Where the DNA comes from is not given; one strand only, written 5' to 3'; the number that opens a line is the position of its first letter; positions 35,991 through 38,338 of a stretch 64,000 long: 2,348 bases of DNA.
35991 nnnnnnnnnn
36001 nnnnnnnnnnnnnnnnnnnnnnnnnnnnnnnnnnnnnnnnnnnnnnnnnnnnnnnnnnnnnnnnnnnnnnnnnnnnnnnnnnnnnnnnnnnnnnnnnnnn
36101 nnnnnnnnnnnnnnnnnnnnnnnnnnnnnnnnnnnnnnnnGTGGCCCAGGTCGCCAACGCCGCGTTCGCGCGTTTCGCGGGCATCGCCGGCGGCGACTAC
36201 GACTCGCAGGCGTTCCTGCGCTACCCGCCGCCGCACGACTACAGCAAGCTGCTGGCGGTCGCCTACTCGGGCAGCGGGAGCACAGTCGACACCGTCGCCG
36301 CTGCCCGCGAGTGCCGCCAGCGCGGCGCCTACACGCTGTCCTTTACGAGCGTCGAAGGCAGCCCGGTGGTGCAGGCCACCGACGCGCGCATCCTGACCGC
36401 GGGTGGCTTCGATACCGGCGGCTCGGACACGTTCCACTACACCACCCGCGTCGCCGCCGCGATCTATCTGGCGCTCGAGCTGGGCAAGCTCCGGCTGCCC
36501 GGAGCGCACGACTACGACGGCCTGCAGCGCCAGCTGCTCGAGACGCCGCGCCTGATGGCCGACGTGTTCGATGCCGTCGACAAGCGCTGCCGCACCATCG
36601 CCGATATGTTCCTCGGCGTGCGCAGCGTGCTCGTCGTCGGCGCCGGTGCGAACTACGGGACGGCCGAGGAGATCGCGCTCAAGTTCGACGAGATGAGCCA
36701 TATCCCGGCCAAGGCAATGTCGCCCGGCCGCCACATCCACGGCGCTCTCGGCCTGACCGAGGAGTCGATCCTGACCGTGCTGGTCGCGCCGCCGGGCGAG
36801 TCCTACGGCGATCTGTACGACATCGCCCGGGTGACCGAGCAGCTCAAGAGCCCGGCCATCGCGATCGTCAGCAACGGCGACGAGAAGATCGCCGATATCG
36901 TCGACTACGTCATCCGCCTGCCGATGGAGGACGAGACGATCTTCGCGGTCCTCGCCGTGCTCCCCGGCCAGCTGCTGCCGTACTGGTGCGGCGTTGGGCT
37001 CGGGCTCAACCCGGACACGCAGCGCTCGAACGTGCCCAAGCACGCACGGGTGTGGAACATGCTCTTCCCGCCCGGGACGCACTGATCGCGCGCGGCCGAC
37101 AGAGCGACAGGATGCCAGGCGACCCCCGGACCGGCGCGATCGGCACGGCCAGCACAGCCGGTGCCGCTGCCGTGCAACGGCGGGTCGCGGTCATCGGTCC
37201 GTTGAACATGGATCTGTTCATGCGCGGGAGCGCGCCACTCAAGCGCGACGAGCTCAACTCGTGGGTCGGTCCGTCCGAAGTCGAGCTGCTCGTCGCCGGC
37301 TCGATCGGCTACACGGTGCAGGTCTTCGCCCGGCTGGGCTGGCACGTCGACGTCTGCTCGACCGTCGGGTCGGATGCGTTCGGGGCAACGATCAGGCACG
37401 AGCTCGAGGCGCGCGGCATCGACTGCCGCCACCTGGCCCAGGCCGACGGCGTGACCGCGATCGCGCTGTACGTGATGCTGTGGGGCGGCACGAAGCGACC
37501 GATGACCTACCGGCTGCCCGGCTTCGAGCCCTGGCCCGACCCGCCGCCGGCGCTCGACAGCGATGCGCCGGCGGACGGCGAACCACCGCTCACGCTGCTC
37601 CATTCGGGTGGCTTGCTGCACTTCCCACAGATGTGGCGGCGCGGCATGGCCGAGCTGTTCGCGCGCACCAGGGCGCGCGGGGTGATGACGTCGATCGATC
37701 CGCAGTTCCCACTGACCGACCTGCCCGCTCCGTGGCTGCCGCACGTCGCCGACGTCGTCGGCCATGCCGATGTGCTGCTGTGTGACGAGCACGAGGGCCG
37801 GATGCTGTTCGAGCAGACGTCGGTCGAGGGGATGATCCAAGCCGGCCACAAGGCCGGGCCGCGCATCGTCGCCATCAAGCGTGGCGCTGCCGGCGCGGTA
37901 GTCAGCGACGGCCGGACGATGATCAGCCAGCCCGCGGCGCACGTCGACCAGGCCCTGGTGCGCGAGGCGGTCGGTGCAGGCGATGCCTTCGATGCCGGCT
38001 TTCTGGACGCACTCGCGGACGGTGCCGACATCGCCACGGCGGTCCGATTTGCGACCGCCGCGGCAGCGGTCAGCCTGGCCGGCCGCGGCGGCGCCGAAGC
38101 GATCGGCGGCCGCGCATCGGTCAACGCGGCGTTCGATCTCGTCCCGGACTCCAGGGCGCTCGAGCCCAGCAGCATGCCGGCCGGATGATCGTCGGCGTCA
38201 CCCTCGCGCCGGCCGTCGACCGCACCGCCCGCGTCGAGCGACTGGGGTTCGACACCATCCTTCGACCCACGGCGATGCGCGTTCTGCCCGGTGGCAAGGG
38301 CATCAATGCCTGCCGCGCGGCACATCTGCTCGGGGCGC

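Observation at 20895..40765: Sugar-phosphate feeder pathway wrapped around the BMC genes; substrate unknown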

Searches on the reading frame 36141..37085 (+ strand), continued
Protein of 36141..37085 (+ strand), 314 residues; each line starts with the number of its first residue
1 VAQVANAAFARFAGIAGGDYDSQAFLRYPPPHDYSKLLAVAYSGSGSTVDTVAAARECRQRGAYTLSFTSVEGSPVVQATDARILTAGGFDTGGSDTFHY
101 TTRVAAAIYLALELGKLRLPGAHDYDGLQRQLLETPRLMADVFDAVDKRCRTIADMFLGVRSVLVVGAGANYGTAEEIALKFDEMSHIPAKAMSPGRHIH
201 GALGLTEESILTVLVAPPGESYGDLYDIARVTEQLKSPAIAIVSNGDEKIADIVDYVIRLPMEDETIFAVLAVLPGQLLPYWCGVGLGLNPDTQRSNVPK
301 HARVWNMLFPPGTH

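Call 46: search_solved_structures(query=L001:7790-9500:+, max_evalue=1e-30)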
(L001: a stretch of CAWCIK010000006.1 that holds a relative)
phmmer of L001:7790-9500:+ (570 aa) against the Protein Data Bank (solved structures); distinct sequences matched with E-value up to 1e-30: 98 (the best 60 are shown).
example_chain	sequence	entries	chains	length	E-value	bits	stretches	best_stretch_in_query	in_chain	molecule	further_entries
8wev_A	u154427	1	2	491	3.4e-78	267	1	176-523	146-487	Feruloyl-CoA Synthetase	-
8weu_A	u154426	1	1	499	3.5e-78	267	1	176-523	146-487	Fatty-acyl-CoA synthase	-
3a9u_A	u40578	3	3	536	2.8e-67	231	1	17-525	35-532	4-coumarate--CoA ligase | 4-coumarate:CoA ligase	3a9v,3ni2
3tsy_A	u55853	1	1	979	2.2e-65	224.7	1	20-529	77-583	Fusion Protein 4-coumarate--CoA ligase 1, Resveratrol synthase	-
5u95_A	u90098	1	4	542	6.1e-63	216.7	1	19-525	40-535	4-coumarate--CoA ligase 2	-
5bsm_A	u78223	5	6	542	1.1e-62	215.8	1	19-525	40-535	4-coumarate--CoA ligase 2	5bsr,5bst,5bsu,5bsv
5bsw_A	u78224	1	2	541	2.4e-62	214.7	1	19-525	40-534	4-coumarate--CoA ligase 2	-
3r44_A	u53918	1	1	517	1.2e-60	209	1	5-526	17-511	fatty acyl CoA synthetase FADD13 (FATTY-ACYL-CoA SYNTHETASE)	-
6qjz_A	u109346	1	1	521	1.7e-59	205.3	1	4-525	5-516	oxalyl CoA-synthetase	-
4fuq_A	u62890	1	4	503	4.1e-59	204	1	22-524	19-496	Malonyl CoA synthetase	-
4fut_A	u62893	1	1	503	3.7e-58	200.9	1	22-524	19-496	Malonyl CoA synthetase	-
4gxq_A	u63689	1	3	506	8.3e-58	199.7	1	22-524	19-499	Malonyl CoA synthetase, Benzoate-CoA ligase Chimeric protein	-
6k4c_A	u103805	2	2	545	2e-57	198.5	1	21-524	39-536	Ancestral luciferase AncLamp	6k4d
5ie0_A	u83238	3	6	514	2.7e-57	198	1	3-520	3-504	Oxalate--CoA ligase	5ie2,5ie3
4gxr_A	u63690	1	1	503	4.6e-57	197.3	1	22-524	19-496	Malonyl CoA synthetase, Benzoate-CoA ligase Chimeric protein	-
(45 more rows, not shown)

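Call 47: search_protein_families(library=ncbifam, proteins=[L001:7790-9500:+, L001:7208-7800:+, L001:9500-10000:+], max_evalue=0.001)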
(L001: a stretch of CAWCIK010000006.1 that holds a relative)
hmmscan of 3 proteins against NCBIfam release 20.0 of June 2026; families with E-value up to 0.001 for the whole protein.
L001:7790-9500:+ (570 aa): 108 families (the best 25 are shown)
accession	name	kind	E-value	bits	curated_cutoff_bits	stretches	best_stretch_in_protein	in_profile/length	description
NF009233.0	PRK12583.1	subfamily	5.1e-170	566.5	832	1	1-531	15-555/558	fatty acid CoA ligase family protein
NF005801.1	PRK07656.1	equivalog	2.8e-127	425.4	657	1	5-523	2-500/500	FadD3 family acyl-CoA ligase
NF004837.0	PRK06187.1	subfamily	2.9e-118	395.4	476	1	4-526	8-522/531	long-chain-fatty-acid--CoA ligase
NF006182.0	PRK08316.1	subfamily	8.9e-104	347.8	663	1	2-527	9-518/523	fatty acyl-CoA synthetase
NF005714.0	PRK07529.1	subfamily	6.7e-87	292.3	632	1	6-532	32-582/640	acyl-CoA synthetase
NF004114.0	PRK05605.1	equivalog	1.3e-86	291.2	766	1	4-528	34-571/575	long-chain-fatty-acid--CoA ligase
NF005307.0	PRK06839.1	equivalog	1.5e-85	287.7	748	1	12-524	10-491/496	o-succinylbenzoate--CoA ligase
NF004808.0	PRK06155.1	equivalog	8.1e-85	285.1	722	1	3-528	20-524/542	ATP-dependent acyl-CoA ligase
NF005702.0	PRK07514.1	subfamily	6e-84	282.2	558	1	16-526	14-500/506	malonyl-CoA synthase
NF004511.1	PRK05852.1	equivalog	1.6e-83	281.1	650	1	7-524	2-502/505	FadD7 family fatty acid--CoA ligase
NF006181.0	PRK08314.1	subfamily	6.2e-82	275.6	705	1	9-528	29-556/563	long-chain-fatty-acid--CoA ligase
NF004758.0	PRK06087.1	equivalog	1.3e-81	274.6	736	1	5-530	25-539/548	medium-chain fatty-acid--CoA ligase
NF052580.1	Str24CoAsynCasG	equivalog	1.8e-81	274.2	750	1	2-522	39-546/548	steroid-24-oyl-CoA synthetase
NF004814.0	PRK06164.1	equivalog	6.7e-78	262.6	677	1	5-531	11-535/540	acyl-CoA synthetase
NF006572.0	PRK09088.1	equivalog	6.6e-76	255.9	696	2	149-527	117-488/491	acyl-CoA synthetase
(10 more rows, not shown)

L001:7208-7800:+ (197 aa): 0 families

L001:9500-10000:+ (167 aa): 0 families

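Call 73: find_encoding_contigs(protein=P0036, flank=10000, max_places=1)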
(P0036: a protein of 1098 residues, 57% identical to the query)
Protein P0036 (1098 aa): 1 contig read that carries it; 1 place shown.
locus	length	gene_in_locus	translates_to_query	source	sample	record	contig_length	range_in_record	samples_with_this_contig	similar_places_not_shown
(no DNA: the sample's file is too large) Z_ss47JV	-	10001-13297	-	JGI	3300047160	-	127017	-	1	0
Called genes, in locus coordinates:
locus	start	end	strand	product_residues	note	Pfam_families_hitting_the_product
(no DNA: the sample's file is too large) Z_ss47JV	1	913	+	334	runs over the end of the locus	PF01381:HTH_3 (faint), PF04545:Sigma70_r4 (weak), PF13545:HTH_Crp_2 (faint), PF13613:HTH_Tnp_4 (faint), PF04198:Sugar-bind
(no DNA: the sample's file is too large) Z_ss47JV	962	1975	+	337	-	PF13407:Peripla_BP_4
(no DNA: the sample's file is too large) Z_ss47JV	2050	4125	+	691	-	-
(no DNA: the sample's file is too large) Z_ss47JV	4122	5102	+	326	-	PF02653:BPD_transp_2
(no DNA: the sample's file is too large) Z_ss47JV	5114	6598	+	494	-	PF00171:Aldedh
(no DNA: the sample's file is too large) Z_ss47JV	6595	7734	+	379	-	PF00465:Fe-ADH, PF13685:Fe-ADH_2, PF25137:ADH_Fe_C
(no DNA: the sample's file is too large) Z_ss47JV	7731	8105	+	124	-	PF00936:BMC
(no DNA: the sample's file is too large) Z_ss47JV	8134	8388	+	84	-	PF00936:BMC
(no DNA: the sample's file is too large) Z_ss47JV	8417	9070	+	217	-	PF27545:CsoS1D_N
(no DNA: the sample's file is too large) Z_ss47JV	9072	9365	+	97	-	PF03319:EutN_CcmL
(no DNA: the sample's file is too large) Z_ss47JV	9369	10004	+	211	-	PF27545:CsoS1D_N, PF00936:BMC (faint)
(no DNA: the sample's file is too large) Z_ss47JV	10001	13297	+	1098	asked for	PF00501:AMP-binding, PF13193:AMP-binding_C, PF01380:SIS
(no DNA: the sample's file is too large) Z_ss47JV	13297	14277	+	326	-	PF00294:PfkB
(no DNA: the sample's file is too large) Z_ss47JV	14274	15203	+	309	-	PF00294:PfkB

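Call 74: find_encoding_contigs(protein=P0024, flank=10000, max_places=1)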
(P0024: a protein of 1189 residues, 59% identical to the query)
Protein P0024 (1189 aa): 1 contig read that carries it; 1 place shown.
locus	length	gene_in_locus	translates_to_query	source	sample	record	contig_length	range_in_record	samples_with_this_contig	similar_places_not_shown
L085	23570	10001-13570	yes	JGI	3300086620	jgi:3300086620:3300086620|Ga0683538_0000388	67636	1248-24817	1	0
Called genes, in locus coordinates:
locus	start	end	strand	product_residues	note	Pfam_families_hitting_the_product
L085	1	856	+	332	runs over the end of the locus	PF04545:Sigma70_r4 (weak), PF13545:HTH_Crp_2 (weak), PF01381:HTH_3 (weak), PF04198:Sugar-bind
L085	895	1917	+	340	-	PF13407:Peripla_BP_4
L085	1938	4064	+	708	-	-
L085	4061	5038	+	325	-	PF02653:BPD_transp_2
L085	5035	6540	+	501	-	PF00171:Aldedh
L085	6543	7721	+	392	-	PF00465:Fe-ADH, PF13685:Fe-ADH_2, PF25137:ADH_Fe_C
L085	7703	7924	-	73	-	-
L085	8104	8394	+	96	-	PF00936:BMC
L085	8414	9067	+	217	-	PF27545:CsoS1D_N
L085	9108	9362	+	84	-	PF03319:EutN_CcmL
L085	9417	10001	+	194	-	PF27545:CsoS1D_N, PF00936:BMC (faint)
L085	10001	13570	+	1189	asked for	PF00501:AMP-binding, PF13193:AMP-binding_C, PF01380:SIS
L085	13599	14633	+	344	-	PF00294:PfkB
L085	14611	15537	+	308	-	PF00294:PfkB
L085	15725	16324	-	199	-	PF00702:Hydrolase, PF13419:HAD_2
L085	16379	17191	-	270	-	PF09818:ABC_ATPase (faint), PF02463:SMC_N (faint), PF13476:AAA_23 (weak), PF00005:ABC_tran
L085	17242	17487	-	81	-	-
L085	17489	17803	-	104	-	PF00578:AhpC-TSA, PF08534:Redoxin (weak)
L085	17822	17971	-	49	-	PF00578:AhpC-TSA (weak)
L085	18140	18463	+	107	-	-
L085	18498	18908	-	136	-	PF04075:F420H2_quin_red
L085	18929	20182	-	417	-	PF07690:MFS_1, PF00083:Sugar_tr (weak)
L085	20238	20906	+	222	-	PF00702:Hydrolase, PF13419:HAD_2, PF13242:Hydrolase_like (faint)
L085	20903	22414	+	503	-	PF00370:FGGY_N, PF02782:FGGY_C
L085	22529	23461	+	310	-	PF00248:Aldo_ket_red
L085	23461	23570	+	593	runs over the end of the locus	PF02776:TPP_enzyme_N, PF00205:TPP_enzyme_M, PF02775:TPP_enzyme_C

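Call 75: find_encoding_contigs(protein=P0022, flank=10000, max_places=1)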
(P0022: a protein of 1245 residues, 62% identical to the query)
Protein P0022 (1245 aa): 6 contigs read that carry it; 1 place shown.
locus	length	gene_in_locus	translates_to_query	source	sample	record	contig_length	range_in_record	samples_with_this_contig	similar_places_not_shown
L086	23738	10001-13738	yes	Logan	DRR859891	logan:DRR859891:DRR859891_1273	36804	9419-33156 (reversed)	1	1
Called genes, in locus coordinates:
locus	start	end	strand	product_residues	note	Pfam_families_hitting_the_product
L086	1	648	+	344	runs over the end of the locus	PF13545:HTH_Crp_2 (faint), PF01381:HTH_3 (weak), PF04545:Sigma70_r4 (weak), PF08281:Sigma70_r4_2 (faint), PF12802:MarR_2 (weak), PF13384:HTH_23 (faint), PF04198:Sugar-bind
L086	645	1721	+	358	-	PF13407:Peripla_BP_4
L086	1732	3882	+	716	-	-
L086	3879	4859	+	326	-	PF02653:BPD_transp_2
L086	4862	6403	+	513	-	PF00171:Aldedh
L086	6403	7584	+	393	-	PF00465:Fe-ADH, PF13685:Fe-ADH_2, PF25137:ADH_Fe_C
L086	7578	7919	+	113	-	PF00936:BMC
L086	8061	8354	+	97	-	PF00936:BMC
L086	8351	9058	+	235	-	PF27545:CsoS1D_N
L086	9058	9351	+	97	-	PF03319:EutN_CcmL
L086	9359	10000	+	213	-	PF27545:CsoS1D_N, PF00936:BMC (weak)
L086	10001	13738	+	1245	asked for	PF00501:AMP-binding, PF13193:AMP-binding_C, PF01380:SIS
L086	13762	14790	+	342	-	PF00294:PfkB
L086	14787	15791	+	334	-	PF00294:PfkB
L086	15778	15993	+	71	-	-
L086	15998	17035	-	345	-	PF09863:DUF2090 (weak), PF01791:DeoC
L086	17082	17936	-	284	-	PF13476:AAA_23 (weak), PF00005:ABC_tran, PF02463:SMC_N (faint), PF09818:ABC_ATPase (faint), PF13175:AAA_15 (faint), PF13555:AAA_29 (weak), PF13304:AAA_21 (weak)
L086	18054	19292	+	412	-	PF08240:ADH_N, PF00107:ADH_zinc_N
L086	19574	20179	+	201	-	PF09819:ABC_cobalt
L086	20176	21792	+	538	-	PF13481:AAA_25 (faint), PF00005:ABC_tran, PF02463:SMC_N (faint), PF13191:AAA_16 (faint), PF13476:AAA_23 (faint), PF13555:AAA_29 (faint), PF20703:nSTAND1 (faint), PF00005:ABC_tran, +4 more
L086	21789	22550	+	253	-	PF02361:CbiQ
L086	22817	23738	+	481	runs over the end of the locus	PF00171:Aldedh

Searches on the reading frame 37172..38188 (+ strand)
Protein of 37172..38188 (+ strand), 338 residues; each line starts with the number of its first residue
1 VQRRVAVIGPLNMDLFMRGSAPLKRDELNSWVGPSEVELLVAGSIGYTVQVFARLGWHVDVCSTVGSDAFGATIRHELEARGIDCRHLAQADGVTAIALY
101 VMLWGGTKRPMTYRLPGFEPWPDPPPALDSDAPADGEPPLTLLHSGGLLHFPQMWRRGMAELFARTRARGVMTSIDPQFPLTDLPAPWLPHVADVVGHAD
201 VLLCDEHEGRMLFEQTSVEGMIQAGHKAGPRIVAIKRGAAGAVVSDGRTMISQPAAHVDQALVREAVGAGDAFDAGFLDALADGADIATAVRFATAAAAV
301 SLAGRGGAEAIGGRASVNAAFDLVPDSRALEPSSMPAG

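Call 10: search_protein_families(library=pfam, proteins=[window:37172-38188:+], max_evalue=0.01)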
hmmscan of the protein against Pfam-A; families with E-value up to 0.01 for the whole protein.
window:37172-38188:+ (338 aa): 1 family
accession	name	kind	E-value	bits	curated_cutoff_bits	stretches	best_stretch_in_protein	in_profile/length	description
PF00294.29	PfkB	-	2.5e-33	116.2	25.8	1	4-308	3-296/302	pfkB family carbohydrate kinase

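Call 16: search_protein_families(library=ncbifam, proteins=[window:37172-38188:+], max_evalue=0.00001)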
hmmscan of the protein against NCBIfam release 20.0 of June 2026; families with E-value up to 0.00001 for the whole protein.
window:37172-38188:+ (338 aa): 17 families
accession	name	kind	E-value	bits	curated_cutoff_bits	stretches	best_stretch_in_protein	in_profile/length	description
TIGR04382.1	myo_inos_iolC_N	equivalog_domain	2.5e-24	86.1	300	1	192-317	182-305/309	5-dehydro-2-deoxygluconokinase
TIGR02152.1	D_ribokin_bact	equivalog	8e-22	77.9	299.65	1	185-317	161-296/298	ribokinase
NF007321.0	PRK09813.1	equivalog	2.7e-18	66.4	247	2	191-302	152-255/261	fructoselysine 6-kinase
NF053626.1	RibKinHalex1628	equivalog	6.9e-18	65.2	330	1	161-317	145-287/293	ATP-dependent ribose-1-phosphate kinase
NF040938.1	KDG_KDGal_kin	equivalog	8.4e-17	61.2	400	1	192-317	176-299/305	bifunctional 2-dehydro-3-deoxygluconokinase/2-dehydro-3-deoxygalactonokinase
NF049991.1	TagKinase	equivalog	3.3e-16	59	420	1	159-319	154-313/321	tagatose kinase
NF008353.0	PRK11142.1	equivalog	6.8e-16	58.6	341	1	215-319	200-301/307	ribokinase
NF006957.1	PRK09434.1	equivalog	5.3e-12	45.8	450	1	52-313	37-289/302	fructokinase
NF041332.1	KDG_KDGal_kin_Halo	equivalog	6.4e-12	45.5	440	1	191-301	182-291/320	bifunctional 2-dehydro-3-deoxygluconokinase/2-dehydro-3-deoxygalactonokinase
NF047869.1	myo_kin_aldol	exception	6.8e-11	41.2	600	1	191-320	198-330/586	bifunctional 5-dehydro-2-deoxygluconokinase/5-dehydro-2-deoxyphosphogluconate aldolase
NF052444.1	DhDoxglucKinKdgK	equivalog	3.8e-10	39.6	400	1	194-305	184-293/303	2-dehydro-3-deoxygluconokinase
TIGR03168.1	1-PFK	subfamily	5.7e-10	38.6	216.4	1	212-303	195-283/305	hexose kinase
NF041134.1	R1P_kin_Thcocales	equivalog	3.9e-09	36.3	500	0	194-310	163-271/291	ADP-dependent ribose-1-phosphate kinase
TIGR03828.1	pfkB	equivalog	9.1e-09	34.8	292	1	213-304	196-284/305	1-phosphofructokinase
TIGR02198.1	rfaE_dom_I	equivalog_domain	1.1e-08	34.6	345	0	2-94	7-99/315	D-glycero-beta-D-manno-heptose-7-phosphate kinase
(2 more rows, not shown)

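Call 43: search_solved_structures(query=window:37172-38185:+, max_evalue=0.00001)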
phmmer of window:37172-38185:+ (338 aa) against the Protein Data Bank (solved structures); distinct sequences matched with E-value up to 0.00001: 27.
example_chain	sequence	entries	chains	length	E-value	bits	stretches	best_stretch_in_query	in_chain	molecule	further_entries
1v19_A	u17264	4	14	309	7.1e-16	61.7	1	36-311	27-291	2-KETO-3-DEOXYGLUCONATE KINASE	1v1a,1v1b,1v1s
4du5_A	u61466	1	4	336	1.4e-15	60.7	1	52-320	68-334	PfkB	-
3h49_A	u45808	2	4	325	7.8e-15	58.2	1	43-317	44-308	Ribokinase | Uncharacterized sugar kinase ydjH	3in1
3hj6_A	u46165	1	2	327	1.1e-11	47.9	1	26-314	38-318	Fructokinase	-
7ag6_A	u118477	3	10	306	8e-09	38.5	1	43-311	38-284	Sulfofructose kinase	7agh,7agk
3iq0_A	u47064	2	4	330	1.9e-08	37.2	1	42-310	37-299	putative Ribokinase II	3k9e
6znx_A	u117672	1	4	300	2.5e-08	36.9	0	179-315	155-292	Ribokinase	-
4wjm_A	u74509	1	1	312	3.4e-08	36.4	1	38-284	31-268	Ribokinase:Carbohydrate kinase, PfkB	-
4u7x_A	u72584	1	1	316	3.5e-08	36.3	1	38-284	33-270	Ribokinase:Carbohydrate kinase, PfkB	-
7fca_D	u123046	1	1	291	4.8e-08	35.9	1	33-294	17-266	Fructokinase, PfkB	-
8cqx_A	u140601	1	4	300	5.1e-08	35.8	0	179-315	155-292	Ribokinase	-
7fca_A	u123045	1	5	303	5.7e-08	35.6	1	33-296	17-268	Fructokinase, PfkB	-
7cf8_A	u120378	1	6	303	6.2e-08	35.5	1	33-296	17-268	Fructokinase, PfkB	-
5ey7_A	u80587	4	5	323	8e-08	35.2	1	50-319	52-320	Fructokinase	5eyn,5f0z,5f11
2v78_A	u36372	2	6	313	8.3e-08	35.1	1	55-309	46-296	FRUCTOKINASE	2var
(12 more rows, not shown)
